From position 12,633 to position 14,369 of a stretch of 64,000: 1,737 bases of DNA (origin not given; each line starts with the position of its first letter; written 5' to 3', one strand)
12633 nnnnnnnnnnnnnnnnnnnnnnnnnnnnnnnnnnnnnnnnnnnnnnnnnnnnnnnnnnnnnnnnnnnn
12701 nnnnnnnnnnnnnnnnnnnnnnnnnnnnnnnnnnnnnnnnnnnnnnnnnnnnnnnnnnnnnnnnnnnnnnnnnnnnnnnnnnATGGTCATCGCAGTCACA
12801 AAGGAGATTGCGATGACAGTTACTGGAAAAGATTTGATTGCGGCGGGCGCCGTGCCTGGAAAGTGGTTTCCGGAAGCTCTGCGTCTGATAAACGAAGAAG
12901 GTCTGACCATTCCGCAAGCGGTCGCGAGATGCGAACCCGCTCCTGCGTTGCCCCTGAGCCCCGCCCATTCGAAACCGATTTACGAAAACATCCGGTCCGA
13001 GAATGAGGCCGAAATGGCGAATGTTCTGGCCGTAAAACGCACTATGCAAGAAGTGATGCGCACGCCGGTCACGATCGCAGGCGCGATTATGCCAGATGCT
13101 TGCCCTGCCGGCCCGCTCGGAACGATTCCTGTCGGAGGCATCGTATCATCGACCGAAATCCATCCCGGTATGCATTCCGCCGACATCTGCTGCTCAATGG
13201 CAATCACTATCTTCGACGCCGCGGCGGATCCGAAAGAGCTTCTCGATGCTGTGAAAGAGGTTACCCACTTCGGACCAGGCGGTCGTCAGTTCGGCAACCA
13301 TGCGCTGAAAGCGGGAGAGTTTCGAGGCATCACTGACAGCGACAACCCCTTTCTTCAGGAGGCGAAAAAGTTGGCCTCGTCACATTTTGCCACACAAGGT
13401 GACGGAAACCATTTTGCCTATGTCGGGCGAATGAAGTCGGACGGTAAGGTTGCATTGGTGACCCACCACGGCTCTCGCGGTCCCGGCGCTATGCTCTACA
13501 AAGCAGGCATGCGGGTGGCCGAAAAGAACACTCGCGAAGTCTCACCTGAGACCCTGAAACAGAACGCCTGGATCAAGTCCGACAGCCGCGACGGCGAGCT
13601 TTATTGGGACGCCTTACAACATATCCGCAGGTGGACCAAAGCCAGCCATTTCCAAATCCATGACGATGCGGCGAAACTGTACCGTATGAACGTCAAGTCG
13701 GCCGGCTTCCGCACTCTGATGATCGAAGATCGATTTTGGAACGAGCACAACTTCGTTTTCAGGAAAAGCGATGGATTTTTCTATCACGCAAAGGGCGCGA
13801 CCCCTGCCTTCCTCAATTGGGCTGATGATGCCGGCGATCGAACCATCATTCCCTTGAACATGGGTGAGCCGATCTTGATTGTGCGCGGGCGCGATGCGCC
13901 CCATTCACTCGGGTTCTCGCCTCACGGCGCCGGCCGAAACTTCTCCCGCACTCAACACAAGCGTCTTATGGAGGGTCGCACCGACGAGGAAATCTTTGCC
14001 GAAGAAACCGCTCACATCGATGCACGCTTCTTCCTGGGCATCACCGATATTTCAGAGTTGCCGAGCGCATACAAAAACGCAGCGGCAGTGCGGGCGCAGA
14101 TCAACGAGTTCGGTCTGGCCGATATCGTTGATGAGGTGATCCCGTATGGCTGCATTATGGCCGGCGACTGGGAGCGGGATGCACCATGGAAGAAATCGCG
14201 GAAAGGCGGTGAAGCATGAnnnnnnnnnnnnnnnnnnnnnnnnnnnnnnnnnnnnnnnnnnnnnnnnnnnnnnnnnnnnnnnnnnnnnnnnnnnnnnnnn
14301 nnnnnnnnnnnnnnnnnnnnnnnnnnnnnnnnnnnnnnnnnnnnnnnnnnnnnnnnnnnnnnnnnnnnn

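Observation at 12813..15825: Phage-encoded RtcB RNA ligase followed by five translationally coupled small ORFs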

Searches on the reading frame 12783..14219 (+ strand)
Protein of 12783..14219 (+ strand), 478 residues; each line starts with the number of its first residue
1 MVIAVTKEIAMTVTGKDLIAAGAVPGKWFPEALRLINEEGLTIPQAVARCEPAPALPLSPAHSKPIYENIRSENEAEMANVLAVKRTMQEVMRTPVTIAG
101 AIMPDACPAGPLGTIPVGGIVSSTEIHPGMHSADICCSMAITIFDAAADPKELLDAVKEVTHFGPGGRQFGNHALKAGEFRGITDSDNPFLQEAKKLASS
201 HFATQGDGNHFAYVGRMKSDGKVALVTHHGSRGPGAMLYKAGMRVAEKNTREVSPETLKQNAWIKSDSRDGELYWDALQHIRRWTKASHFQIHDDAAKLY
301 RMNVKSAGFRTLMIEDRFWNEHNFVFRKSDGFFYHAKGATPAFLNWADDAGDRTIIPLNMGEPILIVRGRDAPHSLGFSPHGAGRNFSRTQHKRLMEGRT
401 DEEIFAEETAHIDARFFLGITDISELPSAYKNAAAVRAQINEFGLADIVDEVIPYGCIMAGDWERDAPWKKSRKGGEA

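Call 3: search_protein_families(library=pfam, proteins=[window:12783-14219:+], max_evalue=0.1)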
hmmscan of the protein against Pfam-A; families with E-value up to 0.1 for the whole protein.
window:12783-14219:+ (478 aa): 2 families
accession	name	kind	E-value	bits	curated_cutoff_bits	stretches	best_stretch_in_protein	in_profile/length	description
PF01139.22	RtcB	-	1.2e-33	117.4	27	1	190-458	135-424/426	tRNA-splicing ligase RtcB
PF13735.12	tRNA_NucTran2_2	-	0.028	14.9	27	1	11-39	103-132/149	tRNA nucleotidyltransferase domain 2 putative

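Call 9: search_protein_families(library=phrogs, proteins=[window:12813-14219:+], max_evalue=0.01)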
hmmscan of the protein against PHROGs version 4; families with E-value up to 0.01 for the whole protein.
window:12813-14219:+ (468 aa): 2 families
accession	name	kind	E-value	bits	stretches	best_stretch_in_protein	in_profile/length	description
phrog_1075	-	DNA, RNA and nucleotide metabolism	5.7e-90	303.6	1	2-463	6-454/459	tRNA splicing ligase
phrog_32430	-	DNA, RNA and nucleotide metabolism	1.4e-11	45.3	1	339-442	34-130/139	tRNA splicing ligase RtcB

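Call 10: search_solved_structures(query=window:12813-14219:+, max_evalue=0.01, show_alignments=2)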
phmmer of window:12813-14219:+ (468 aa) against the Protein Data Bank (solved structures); distinct sequences matched with E-value up to 0.01: 4.
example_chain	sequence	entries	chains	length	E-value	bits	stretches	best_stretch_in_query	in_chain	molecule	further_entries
4dwr_B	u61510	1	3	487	2.7e-09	39.6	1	181-447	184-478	tRNA-splicing ligase RtcB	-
1uc2_A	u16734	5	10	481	3.5e-09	39.3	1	181-447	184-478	hypothetical protein PH1602 | tRNA-splicing ligase RtcB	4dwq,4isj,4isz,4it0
7lfq_A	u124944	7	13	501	4e-09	39.1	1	181-447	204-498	RNA-splicing ligase RtcB | tRNA-splicing ligase RtcB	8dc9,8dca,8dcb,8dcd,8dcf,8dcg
2epg_A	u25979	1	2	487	1.7e-07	33.7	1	210-439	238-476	Hypothetical protein TTHA1785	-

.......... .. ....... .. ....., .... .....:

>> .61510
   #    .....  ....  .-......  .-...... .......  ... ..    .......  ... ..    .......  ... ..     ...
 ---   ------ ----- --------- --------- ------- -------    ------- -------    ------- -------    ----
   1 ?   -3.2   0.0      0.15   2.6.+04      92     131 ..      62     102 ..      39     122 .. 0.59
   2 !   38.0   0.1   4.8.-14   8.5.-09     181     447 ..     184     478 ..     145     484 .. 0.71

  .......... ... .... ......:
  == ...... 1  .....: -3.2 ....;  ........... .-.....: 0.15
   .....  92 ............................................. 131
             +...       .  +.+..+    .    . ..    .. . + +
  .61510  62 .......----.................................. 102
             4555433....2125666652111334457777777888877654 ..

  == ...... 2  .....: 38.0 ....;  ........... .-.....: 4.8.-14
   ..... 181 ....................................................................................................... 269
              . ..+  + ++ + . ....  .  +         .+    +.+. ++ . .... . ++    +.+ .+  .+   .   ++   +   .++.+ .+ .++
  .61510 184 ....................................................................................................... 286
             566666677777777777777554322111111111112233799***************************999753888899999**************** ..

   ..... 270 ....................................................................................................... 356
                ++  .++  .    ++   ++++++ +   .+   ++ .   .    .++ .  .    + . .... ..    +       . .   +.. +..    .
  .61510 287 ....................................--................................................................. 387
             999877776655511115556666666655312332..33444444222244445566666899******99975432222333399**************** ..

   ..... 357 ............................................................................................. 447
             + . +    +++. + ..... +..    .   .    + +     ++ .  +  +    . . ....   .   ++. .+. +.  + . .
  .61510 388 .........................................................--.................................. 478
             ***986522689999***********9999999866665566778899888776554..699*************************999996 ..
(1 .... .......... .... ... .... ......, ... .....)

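Call 11: search_protein_families(library=ncbifam, proteins=[window:12813-14219:+], max_evalue=0.1)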
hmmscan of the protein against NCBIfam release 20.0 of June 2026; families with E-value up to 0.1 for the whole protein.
window:12813-14219:+ (468 aa): 4 families
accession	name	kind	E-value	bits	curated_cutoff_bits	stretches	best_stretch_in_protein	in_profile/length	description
NF007153.0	PRK09588.1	equivalog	3.1e-14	52.8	407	1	93-444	45-367/379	RNA ligase RtcB family protein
NF052663.1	RtcB_rel_intein2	exception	5.4e-12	45.3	1050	1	188-430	377-608/626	intein-containing RctB family protein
NF038162.1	RtcB_rel_intein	exception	6e-12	44.4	1150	1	210-448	707-959/961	intein-containing RtcB family protein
TIGR03073.1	release_rtcB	hypoth_equivalog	1.6e-08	34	271.8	1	93-441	34-353/356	RNA ligase RtcB family protein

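Call 17: find_related_loci(query=window:12813-14219:+, collection=viral_contigs, flank=5000)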
Query window:12813-14219:+ (468 aa) in viral_contigs; peptide patterns used: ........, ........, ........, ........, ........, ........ (x = any residue, [..] = any of these).
44 stretches matched a pattern; 44 encode a relative of the query (tblastn E <= 1e-3); 43 distinct loci.
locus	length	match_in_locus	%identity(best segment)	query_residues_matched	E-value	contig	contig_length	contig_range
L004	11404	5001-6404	93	1-468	0e+0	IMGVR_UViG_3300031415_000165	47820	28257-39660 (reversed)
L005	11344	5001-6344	67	3-461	0e+0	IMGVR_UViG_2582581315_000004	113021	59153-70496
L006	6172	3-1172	68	60-461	0e+0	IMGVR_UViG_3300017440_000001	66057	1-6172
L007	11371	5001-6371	54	1-460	5e-150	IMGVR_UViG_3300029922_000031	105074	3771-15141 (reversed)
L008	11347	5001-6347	53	3-459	2e-149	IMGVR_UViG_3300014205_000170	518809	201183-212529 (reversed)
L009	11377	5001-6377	52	1-468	3e-149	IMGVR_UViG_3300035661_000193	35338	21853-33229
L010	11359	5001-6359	53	3-464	6e-146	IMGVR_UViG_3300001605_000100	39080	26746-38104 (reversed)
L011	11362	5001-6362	49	3-464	3e-144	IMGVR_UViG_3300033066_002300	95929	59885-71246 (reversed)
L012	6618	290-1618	50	1-453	1e-142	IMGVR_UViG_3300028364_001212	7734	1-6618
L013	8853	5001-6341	52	3-467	5e-142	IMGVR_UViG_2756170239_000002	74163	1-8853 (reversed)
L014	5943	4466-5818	50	1-461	2e-142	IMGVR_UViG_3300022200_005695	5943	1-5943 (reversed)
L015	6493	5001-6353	50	1-461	9e-142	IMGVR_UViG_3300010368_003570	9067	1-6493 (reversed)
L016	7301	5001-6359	50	1-463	5e-141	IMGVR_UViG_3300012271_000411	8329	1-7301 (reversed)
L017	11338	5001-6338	50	3-459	2e-140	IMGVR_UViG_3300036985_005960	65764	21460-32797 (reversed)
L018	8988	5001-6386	50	4-453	2e-140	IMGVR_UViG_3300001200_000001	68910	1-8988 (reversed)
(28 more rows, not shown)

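Call 27: search_solved_structures(query=A1, max_evalue=0.01, show_alignments=2)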
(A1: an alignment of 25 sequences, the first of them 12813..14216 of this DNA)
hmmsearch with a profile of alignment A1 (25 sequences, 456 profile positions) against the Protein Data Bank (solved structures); distinct sequences matched with E-value up to 0.01: 9.
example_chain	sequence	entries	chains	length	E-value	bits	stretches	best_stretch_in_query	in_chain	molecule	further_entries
4dwr_B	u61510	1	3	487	4.3e-23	85.2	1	192-440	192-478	tRNA-splicing ligase RtcB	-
1uc2_A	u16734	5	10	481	5.5e-23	84.9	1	192-440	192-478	hypothetical protein PH1602 | tRNA-splicing ligase RtcB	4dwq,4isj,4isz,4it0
7lfq_A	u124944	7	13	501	6.2e-23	84.7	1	193-440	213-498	RNA-splicing ligase RtcB | tRNA-splicing ligase RtcB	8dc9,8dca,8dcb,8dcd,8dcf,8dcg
2epg_A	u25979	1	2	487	6.3e-19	71.5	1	191-437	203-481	Hypothetical protein TTHA1785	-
9i8v_C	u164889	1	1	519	7.5e-13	51.4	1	190-440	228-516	RNA-splicing ligase RtcB homolog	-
7p3b_A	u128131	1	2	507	1e-11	47.7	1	211-440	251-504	RNA-splicing ligase RtcB homolog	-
8odo_A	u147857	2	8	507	1e-11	47.7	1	211-440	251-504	RNA-splicing ligase RtcB homolog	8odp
8orj_A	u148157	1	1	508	1e-11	47.7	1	211-440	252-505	RNA-splicing ligase RtcB homolog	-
8btt_A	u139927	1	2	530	1.1e-11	47.6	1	211-440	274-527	RNA-splicing ligase RtcB homolog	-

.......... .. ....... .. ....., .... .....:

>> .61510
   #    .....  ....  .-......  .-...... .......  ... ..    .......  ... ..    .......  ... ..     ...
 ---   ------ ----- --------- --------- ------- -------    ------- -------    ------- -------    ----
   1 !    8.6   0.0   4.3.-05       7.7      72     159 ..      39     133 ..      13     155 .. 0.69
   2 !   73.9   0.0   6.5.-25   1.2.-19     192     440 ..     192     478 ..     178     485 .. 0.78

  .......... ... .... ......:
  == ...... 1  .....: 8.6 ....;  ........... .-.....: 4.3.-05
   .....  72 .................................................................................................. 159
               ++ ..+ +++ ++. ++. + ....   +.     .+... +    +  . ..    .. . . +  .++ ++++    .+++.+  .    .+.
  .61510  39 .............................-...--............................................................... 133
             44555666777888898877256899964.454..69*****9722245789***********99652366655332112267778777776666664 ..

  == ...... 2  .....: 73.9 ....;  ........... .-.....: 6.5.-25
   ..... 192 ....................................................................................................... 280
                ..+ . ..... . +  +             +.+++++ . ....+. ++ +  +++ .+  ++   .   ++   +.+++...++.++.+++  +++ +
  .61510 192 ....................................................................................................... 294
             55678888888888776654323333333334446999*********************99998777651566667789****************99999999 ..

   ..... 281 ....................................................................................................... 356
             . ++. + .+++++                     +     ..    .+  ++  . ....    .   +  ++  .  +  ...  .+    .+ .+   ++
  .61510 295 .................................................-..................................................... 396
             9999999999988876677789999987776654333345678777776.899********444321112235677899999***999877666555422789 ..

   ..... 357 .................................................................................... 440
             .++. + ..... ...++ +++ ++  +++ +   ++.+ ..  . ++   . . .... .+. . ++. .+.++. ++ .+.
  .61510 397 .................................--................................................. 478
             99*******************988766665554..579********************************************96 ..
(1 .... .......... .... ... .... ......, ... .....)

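Call 37: search_protein_families(library=pfam, proteins=[L004:7955-8383:+, L004:7525-7731:+, L004:7728-7958:+], max_evalue=0.1)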
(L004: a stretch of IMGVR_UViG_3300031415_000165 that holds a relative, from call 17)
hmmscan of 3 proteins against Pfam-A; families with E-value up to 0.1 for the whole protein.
L004:7955-8383:+ (142 aa): 0 families

L004:7525-7731:+ (68 aa): 0 families

L004:7728-7958:+ (76 aa): 0 families

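Call 61: search_protein_families(library=pfam, alignment_id=A1, max_evalue=0.1)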
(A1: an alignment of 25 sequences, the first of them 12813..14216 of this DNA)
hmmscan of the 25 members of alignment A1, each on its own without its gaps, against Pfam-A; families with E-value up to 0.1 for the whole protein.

A. member 1, window:12813-14216:+ (468 aa): 2 families
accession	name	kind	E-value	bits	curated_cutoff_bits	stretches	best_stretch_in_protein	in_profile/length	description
PF01139.22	RtcB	-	1.1e-33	117.5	27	1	180-448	135-424/426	tRNA-splicing ligase RtcB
PF13735.12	tRNA_NucTran2_2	-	0.08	13.4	27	0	1-29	103-132/149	tRNA nucleotidyltransferase domain 2 putative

B. families by the number of members that match (of 25 scanned): 7 families
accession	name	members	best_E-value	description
PF01139.22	RtcB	25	7e-40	tRNA-splicing ligase RtcB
PF13735.12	tRNA_NucTran2_2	2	0.0055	tRNA nucleotidyltransferase domain 2 putative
PF16446.10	DUF5043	2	0.071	Domain of unknown function (DUF5043)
PF23275.1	TPR_23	1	0.0088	ESX-1 secretion-associated protein EspA-like, TPR repeats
PF09400.15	DUF2002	1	0.024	Protein of unknown function (DUF2002)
PF22691.2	Thiolase_C_1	1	0.083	Thiolase C-terminal domain-like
PF07372.17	DUF1491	1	0.089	Protein of unknown function (DUF1491)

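Call 69: search_protein_families(library=padloc, proteins=[window:12813-14219:+], max_evalue=0.01)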
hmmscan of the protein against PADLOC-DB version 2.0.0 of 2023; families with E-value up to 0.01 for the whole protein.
window:12813-14219:+ (468 aa): 0 families
